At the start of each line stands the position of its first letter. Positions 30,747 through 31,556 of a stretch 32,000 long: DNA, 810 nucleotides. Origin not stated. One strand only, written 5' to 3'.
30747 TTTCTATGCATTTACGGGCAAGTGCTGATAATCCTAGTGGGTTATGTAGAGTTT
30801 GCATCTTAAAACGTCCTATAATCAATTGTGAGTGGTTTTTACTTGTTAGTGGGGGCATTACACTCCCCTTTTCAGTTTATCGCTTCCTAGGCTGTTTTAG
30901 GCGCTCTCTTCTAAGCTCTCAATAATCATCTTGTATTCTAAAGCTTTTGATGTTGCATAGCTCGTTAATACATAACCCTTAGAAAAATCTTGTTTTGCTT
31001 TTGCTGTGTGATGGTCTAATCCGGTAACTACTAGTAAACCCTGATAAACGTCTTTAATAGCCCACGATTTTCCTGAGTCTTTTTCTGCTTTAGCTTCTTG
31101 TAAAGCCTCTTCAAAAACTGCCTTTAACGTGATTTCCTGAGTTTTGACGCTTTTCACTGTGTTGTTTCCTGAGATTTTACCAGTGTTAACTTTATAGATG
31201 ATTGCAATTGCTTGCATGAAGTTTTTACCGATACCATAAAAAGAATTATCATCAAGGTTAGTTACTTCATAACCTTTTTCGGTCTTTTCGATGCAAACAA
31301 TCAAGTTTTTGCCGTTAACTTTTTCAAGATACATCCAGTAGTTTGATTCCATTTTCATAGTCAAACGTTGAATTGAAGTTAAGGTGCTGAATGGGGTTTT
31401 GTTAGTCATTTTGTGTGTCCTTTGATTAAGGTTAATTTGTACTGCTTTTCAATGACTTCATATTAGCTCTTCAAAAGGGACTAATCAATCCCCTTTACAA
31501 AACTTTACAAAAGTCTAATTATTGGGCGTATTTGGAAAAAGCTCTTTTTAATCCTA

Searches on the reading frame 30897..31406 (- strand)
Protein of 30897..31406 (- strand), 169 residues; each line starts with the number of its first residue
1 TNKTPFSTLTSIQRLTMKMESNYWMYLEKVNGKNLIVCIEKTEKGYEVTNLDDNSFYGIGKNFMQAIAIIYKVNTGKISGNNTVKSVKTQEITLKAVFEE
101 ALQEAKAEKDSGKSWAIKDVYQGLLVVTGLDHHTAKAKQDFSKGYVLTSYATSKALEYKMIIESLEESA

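Call 38: search_dna_similar(query=window:30897-31406:-, collection=phages, mode=protein, max_rows=30, rows=spread)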
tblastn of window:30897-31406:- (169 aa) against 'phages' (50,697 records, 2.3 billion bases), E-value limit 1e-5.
Records with a match: 2; places in all: 2; records where one place covers at least 80% of the query: 2.
Best place of each record, by identity: 95-99% 1; <60% 1.
By first word of the organism name: Hafnia 2.
By host as written in the record: Hafnia paralvei 2.
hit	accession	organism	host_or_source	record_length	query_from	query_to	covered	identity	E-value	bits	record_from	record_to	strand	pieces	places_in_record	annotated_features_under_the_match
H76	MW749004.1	Hafnia phage vB_HpaM_Zyzzx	Hafnia paralvei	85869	1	169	100%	97.6%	6e-106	337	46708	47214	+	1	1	hypothetical protein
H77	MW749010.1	Hafnia phage vB_HpaM_SarahDanielle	Hafnia paralvei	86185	3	163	95%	55.6%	4e-52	183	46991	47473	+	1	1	hypothetical protein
